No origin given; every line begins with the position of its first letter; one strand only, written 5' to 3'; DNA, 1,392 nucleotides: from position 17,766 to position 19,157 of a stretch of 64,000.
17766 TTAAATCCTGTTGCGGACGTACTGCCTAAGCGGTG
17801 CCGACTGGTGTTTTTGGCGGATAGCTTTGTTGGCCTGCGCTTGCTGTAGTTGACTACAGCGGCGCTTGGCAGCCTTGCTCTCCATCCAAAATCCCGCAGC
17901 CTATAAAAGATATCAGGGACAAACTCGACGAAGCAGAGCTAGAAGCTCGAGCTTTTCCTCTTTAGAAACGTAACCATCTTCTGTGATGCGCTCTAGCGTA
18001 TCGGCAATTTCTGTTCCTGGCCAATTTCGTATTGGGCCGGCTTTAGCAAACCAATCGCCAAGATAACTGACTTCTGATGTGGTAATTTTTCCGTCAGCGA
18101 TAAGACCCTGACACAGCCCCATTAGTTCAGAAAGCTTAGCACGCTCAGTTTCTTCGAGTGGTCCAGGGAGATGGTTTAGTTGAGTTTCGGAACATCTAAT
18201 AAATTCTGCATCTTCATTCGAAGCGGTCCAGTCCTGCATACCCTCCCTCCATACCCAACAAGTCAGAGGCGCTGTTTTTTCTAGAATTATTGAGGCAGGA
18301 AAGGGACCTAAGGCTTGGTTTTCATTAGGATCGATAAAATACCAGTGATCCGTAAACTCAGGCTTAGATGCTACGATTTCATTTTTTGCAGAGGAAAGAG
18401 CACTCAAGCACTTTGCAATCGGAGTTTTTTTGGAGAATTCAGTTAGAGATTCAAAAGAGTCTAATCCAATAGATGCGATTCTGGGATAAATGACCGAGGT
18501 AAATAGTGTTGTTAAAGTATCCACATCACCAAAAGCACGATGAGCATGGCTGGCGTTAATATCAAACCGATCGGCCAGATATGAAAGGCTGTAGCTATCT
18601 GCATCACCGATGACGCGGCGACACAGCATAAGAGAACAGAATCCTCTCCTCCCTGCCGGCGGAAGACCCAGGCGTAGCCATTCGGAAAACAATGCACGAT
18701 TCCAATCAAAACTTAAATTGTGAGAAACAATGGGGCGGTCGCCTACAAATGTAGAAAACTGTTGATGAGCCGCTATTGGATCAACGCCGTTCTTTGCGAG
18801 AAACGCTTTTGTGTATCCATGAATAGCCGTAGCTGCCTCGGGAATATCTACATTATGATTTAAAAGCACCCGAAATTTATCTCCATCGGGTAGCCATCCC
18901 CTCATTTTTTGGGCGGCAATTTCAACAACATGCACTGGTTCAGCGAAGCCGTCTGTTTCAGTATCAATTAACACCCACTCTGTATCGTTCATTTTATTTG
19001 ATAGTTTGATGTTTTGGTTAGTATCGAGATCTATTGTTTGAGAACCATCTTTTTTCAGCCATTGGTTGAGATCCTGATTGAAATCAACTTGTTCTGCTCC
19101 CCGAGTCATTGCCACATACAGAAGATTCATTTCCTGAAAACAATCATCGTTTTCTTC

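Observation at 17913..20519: Helicase-exonuclease-GYF-TerB fusion protein in an AT-rich islet: candidate single-gene nucleic-acid surveillance/defence system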

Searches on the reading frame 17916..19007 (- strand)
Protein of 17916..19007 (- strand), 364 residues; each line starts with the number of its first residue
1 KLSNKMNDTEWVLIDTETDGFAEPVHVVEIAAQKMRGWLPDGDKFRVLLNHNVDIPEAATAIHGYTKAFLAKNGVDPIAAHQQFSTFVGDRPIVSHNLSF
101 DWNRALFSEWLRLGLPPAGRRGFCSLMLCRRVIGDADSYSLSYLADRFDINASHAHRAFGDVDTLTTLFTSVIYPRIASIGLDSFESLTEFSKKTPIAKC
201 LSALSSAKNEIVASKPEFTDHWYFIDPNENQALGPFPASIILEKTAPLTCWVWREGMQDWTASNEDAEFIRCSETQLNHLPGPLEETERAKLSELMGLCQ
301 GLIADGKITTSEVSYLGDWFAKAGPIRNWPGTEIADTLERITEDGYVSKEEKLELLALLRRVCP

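Call 31: find_related_loci(query=A3, collection=genome_contigs, flank=10000)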
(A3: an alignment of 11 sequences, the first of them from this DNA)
Query A3 (364 aa) in genome_contigs; peptide patterns used: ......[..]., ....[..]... (x = any residue, [..] = any of these).
183 stretches matched a pattern; 60 encode a relative of the query (tblastn E <= 1e-3); 60 distinct loci.
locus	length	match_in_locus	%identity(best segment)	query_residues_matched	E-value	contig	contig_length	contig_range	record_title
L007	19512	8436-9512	52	7-362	2e-123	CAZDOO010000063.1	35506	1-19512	MAG TPA_asm: uncultured Verrucomicrobiota bacterium isolate SRP220891_co1_482 genome assembly, contig: NODE_2340_length_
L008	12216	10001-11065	48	1-352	5e-114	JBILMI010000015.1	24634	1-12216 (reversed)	MAG: Luteolibacter sp. isolate ME2017-08-18_3300034012_group7_bin60 Rohwer_bin2738_scaffold_1046_c1, whole genome shotgu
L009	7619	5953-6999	47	11-362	3e-104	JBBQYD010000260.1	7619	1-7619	MAG: Verrucomicrobiota bacterium isolate Co_metawrap_2147 Cmw_2147_k141_10083291_length_7619_cov_7.9323, whole genome sh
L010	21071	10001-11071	45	6-362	5e-104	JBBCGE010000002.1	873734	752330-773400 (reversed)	MAG: Limisphaerales bacterium isolate bin.6 s10955.ctg010977l, whole genome shotgun sequence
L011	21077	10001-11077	45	3-362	2e-102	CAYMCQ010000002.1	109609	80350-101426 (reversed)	MAG TPA_asm: uncultured Verrucomicrobiota bacterium isolate SRP287453_co1_194 genome assembly, contig: NODE_189_length_1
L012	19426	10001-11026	44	6-348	4e-96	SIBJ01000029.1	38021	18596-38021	MAG: Pedosphaera sp. isolate Baikal-deep-G230 BACOMB-C4605, whole genome shotgun sequence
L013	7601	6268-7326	42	6-362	2e-93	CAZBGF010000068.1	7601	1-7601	MAG TPA_asm: uncultured Verrucomicrobiota bacterium isolate binchicken_co181_6 genome assembly, contig: NODE_20676_lengt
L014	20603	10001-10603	63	6-206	8e-84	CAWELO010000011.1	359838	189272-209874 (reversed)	MAG: uncultured Verrucomicrobiae bacterium isolate MFD05705.bin.1.195 genome assembly, contig: contig_37852, whole genom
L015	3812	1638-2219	54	7-200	5e-71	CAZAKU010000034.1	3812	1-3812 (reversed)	MAG TPA_asm: uncultured Lentisphaerales bacterium isolate SRP163645_co1_218 genome assembly, contig: k141_10345194, whol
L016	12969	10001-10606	50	6-207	1e-68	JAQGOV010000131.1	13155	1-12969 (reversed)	MAG: Verrucomicrobiales bacterium isolate RYN_622 scaffold_2991863, whole genome shotgun sequence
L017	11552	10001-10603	50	6-206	2e-66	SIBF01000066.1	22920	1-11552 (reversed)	MAG: Pedosphaera sp. isolate Baikal-deep-G226 BACOMB-C10545, whole genome shotgun sequence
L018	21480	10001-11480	53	7-364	3e-66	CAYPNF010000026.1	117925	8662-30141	MAG TPA_asm: uncultured Verrucomicrobiota bacterium isolate SRP302447_co1_807 genome assembly, contig: NODE_568_length_1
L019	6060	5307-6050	41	5-263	5e-65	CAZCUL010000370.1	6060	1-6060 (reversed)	MAG TPA_asm: uncultured Verrucomicrobiota bacterium isolate binchicken_co31_436 genome assembly, contig: k141_1475161, w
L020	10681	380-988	46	2-204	1e-64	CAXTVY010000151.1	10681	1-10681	MAG TPA_asm: uncultured Chthoniobacterales bacterium isolate private_T1888_metawrap_bin.5 genome assembly, contig: priva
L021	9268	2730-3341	46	6-209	6e-64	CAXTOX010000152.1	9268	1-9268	MAG TPA_asm: uncultured Chthoniobacterales bacterium isolate public_SRR11456915_metawrap_bin.9 genome assembly, contig:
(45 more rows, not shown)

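Call 32: find_related_loci(query=A3, collection=viral_contigs, flank=10000)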
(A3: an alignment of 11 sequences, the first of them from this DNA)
Query A3 (364 aa) in viral_contigs; peptide patterns used: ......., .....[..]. (x = any residue, [..] = any of these).
204 stretches matched a pattern, but none encodes a relative of the query by tblastn (E <= 1e-3).

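Call 50: search_dna_similar(query=window:17916-19007:-, collection=plasmids, mode=protein, max_rows=10)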
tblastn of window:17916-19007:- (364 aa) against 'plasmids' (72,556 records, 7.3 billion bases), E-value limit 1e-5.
Records with a match: 47; places in all: 47; records where one place covers at least 80% of the query: 0.
Best place of each record, by identity: <60% 47.
By first word of the organism name: Paracoccus 4; Sinorhizobium 4; Rhodococcus 4; Priestia 4; Aeromonas 4; Bosea 2; Shinella 2; Neisseria 2; Cupriavidus 2; Clostridioides 2; and 16 more.
By predicted mobility (MOB-suite, as given by PLSDB): non-mobilizable 36; mobilizable 8; conjugative 3.
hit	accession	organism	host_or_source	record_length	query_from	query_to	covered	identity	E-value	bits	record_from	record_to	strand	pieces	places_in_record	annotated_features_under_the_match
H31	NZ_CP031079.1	Paracoccus yeei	Homo sapiens,single cell,eye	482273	3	193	52%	31.9%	8e-9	65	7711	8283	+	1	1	3'-5' exonuclease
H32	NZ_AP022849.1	Bosea sp. ANAM02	Callyspongia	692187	6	225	60%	27.5%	3e-7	60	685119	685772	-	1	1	dnaQ: DNA polymerase III subunit epsilon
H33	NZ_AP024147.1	Methylobacterium indicum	-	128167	12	225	59%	27.3%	2e-11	73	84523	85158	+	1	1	dnaQ: DNA polymerase III subunit epsilon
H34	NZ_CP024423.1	Paracoccus yeei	Homo sapiens,single cell,skin swab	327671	3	194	53%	30.4%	7e-9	65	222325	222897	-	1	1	3'-5' exonuclease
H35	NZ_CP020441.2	Paracoccus yeei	Homo sapiens,Urine suprapubic aspirate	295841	3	188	51%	31.3%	9e-9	65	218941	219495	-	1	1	3'-5' exonuclease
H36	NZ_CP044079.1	Paracoccus yeei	Homo sapiens,clinical isolate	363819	3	188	51%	31.3%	2e-8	64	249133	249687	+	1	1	3'-5' exonuclease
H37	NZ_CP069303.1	Shinella sp. PSBB067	monoisolate,Minnesota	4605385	12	187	48%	32.4%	7e-9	65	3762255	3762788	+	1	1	none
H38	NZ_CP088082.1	Ideonella dechloratans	Cell culture,Activated sludge, ...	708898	13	188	48%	31.9%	9e-8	62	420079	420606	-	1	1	3'-5' exonuclease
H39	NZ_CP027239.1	Dietzia sp. oral taxon 368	Homo sapiens,pure culture,Tooth root ...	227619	6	176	47%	32.8%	5e-13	78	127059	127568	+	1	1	exonuclease domain-containing protein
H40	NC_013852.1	Allochromatium vinosum DSM 180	-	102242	13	215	56%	27.1%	3e-6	57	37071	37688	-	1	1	3'-5' exonuclease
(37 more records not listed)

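Call 89: search_dna_similar(query=L018:9944-10876:+, collection=plasmids, mode=protein, max_rows=12, max_evalue=0.001)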
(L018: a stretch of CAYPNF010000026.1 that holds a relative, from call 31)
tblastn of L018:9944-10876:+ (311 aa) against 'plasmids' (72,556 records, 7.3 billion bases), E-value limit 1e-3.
Records with a match: 5; places in all: 5; records where one place covers at least 80% of the query: 1.
Best place of each record, by identity: <60% 5.
By first word of the organism name: Pseudomonas 1; Aminobacter 1; Cupriavidus 1; Neorhizobium 1; Hymenobacter 1.
By predicted mobility (MOB-suite, as given by PLSDB): non-mobilizable 4; conjugative 1.
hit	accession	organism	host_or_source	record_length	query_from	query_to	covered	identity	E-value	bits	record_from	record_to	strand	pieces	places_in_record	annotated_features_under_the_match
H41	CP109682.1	Pseudomonas aeruginosa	Homo sapiens,whole organism,swab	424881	114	302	61%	30.0%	1e-12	76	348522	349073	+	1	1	BRCT domain-containing protein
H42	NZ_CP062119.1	Aminobacter sp. SR38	bacterial pure culture,soil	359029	16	290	88%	20.6%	6e-4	49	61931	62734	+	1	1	BRCT domain-containing protein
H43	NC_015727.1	Cupriavidus necator N-1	soil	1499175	103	278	57%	32.0%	4e-14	80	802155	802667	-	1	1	record has no annotation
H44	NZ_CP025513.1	Neorhizobium sp. SOG26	Oryza glumipatula,Whole ...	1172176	114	296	59%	25.0%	8e-8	61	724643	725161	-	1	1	none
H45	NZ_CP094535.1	Hymenobacter monticola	Single cell,a pond on the Huanglong ...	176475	114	296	59%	24.9%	2e-12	76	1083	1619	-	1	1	BRCT domain-containing protein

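Call 90: search_dna_similar(query=L018:9944-10876:+, collection=phages, mode=protein, max_rows=8, max_evalue=0.001)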
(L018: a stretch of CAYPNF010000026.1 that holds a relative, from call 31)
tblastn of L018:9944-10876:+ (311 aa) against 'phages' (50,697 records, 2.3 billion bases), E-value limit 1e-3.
Records with a match: 18; places in all: 18; records where one place covers at least 80% of the query: 8.
Best place of each record, by identity: <60% 18.
By first word of the organism name: Pseudomonas 8; Vibrio 6; Bacteriophage 3; Sulfurimonas 1.
By host as written in the record: - 3; Vibrio cholerae O139 2; Vibrio cholerae O1 El Tor Inaba 2; Pseudomonas aeruginosa 2; Vibrio cholerae CH32 1; Vibrio cholerae O1 El Tor strain 919T 1; Stutzerimonas stutzeri 1; Pseudomonas aeruginosa 135 1; and 5 more.
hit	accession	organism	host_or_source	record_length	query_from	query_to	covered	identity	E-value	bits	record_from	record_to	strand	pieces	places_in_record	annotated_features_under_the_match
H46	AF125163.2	Bacteriophage K139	Vibrio cholerae O139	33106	19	296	89%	27.9%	9e-25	110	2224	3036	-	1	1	orf2: Orf2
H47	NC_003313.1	Bacteriophage K139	Vibrio cholerae O139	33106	19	296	89%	27.9%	9e-25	110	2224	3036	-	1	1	BRCT domain-containing protein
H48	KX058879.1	Vibrio phage VcP032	Vibrio cholerae CH32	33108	19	296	89%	27.9%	9e-25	110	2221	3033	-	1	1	hypothetical protein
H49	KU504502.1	Vibrio phage 919TP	Vibrio cholerae O1 El Tor strain 919T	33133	19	296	89%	27.9%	9e-25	110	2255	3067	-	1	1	record has no annotation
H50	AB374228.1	Vibrio phage Kappa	-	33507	19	296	89%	27.9%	9e-25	110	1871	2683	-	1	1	kp3: putative NAD-dependent DNA ligase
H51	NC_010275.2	Vibrio phage Kappa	-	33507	19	296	89%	27.9%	9e-25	110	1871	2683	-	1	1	kp3: BRCT domain-containing protein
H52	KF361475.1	Vibrio phage VPUSM 8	Vibrio cholerae O1 El Tor Inaba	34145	19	296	89%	27.9%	9e-25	110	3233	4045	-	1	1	hypothetical protein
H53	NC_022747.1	Vibrio phage VPUSM 8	Vibrio cholerae O1 El Tor Inaba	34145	19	296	89%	27.9%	9e-25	110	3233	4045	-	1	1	BRCT domain-containing protein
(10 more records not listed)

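Call 91: get_annotated_region(hit=H47, flank=4000)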
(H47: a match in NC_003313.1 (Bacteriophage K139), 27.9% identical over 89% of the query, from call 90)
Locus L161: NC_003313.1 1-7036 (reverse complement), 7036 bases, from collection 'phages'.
description: Vibrio phage K139, complete genome.
organism: Bacteriophage K139 (NCBI taxid 2905721)
taxonomy: Viruses; Duplodnaviria; Heunggongvirae; Uroviricota; Caudoviricetes; Peduoviridae; Longwoodvirus; Longwoodvirus K139
host: Vibrio cholerae O139; source: -; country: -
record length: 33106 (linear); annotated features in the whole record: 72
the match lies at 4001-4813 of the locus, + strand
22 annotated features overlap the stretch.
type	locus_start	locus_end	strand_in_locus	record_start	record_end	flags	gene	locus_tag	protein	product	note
CDS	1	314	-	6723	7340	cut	-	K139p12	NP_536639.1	DNA methyltransferase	putative DNA methyltransferase; orf8; N12N6-methyltransferase motif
CDS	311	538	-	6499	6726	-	-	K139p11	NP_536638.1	hypothetical protein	orf7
CDS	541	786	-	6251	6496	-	-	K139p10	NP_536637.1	hypothetical protein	orf6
CDS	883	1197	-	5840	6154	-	-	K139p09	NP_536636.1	hypothetical protein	orf5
CDS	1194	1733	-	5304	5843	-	-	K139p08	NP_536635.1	hypothetical protein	orf4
CDS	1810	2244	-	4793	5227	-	-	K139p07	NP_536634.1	hypothetical protein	orf3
CDS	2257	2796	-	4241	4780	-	cII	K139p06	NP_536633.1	CII-like transcriptional activator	putative regulator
CDS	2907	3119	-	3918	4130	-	cox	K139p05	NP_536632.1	Cox-like excisionase and repressor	putative regulator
regulatory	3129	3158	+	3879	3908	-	-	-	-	promoter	PL; transcription of lysogenic operon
regulatory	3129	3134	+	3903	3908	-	-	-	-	minus_35_signal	PL; PL promoter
regulatory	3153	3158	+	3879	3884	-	-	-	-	minus_10_signal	PL; PL promoter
misc_feature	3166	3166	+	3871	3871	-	-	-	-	-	lysogenic transcription start site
regulatory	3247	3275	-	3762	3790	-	-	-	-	promoter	PR; putative; transcription of early lytic operon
regulatory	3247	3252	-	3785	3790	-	-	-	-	minus_10_signal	PR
CDS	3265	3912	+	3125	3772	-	cI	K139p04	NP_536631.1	transcriptional repressor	putative repressor; maintenance of lysogeny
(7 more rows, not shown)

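Call 92: get_annotated_region(hit=H41, flank=5000)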
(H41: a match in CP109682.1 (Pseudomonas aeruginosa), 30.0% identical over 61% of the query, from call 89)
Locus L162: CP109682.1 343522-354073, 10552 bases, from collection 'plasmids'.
description: Pseudomonas aeruginosa strain 2017-45-169 plasmid p2017-45-169_2, complete sequence
organism: Pseudomonas aeruginosa (NCBI taxid 287)
taxonomy: Bacteria; Pseudomonadota; Gammaproteobacteria; Pseudomonadales; Pseudomonadaceae; Pseudomonas; Pseudomonas aeruginosa
host: -; source: Homo sapiens,whole organism,swab; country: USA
typing (MOB-suite, as given by PLSDB): non-mobilizable
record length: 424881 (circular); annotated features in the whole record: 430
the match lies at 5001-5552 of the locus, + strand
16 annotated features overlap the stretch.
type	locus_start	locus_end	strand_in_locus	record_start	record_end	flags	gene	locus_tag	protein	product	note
CDS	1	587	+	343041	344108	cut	lptG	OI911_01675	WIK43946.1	LPS export ABC transporter permease LptG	-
CDS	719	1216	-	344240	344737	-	-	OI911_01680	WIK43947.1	RDD family protein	-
CDS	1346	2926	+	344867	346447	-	-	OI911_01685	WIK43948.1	EAL domain-containing protein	-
CDS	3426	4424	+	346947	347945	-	-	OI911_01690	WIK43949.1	site-specific integrase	-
CDS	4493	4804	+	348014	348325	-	-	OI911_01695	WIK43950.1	outer membrane protein assembly factor BamE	-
CDS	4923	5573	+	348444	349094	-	-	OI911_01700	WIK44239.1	BRCT domain-containing protein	-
CDS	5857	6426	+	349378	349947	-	-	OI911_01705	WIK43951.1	hypothetical protein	-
CDS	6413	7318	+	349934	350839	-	-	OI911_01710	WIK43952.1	hypothetical protein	-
CDS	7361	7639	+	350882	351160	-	-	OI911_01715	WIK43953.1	helix-turn-helix domain-containing protein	-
CDS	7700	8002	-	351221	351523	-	-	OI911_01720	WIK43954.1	hypothetical protein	-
CDS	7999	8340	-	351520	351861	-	-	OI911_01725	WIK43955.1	hypothetical protein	-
CDS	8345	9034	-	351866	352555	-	-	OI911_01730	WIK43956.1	hypothetical protein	-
CDS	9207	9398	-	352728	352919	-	-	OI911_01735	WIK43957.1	hypothetical protein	-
CDS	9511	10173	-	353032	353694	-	-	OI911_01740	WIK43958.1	hypothetical protein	-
CDS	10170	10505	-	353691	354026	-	-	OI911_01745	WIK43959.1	hypothetical protein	-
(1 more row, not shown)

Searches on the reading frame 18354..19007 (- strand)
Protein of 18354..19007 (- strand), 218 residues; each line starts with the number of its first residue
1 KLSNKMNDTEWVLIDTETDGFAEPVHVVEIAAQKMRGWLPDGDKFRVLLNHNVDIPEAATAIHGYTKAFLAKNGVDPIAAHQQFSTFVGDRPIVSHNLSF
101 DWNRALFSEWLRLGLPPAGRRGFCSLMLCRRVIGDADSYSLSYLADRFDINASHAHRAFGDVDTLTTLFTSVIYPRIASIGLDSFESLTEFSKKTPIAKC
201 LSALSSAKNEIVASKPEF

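Call 84: search_solved_structures(query=window:18354-19007:-, max_evalue=0.001)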
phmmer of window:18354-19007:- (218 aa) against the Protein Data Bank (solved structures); distinct sequences matched with E-value up to 0.001: 5.
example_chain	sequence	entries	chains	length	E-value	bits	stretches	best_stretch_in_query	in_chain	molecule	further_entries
8h18_A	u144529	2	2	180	2.5e-10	43.3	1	10-171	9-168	DnaQ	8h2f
2p1j_A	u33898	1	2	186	2e-09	40.3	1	6-169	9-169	DNA polymerase III polC-type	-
8fyc_K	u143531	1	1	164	2.4e-08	36.9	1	11-167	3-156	DEDDh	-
8fy9_A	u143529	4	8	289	4.3e-08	36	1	8-167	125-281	Cas2-DEDDh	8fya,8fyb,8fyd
9qpc_A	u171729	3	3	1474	0.00091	21.9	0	12-164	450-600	DNA polymerase III PolC-type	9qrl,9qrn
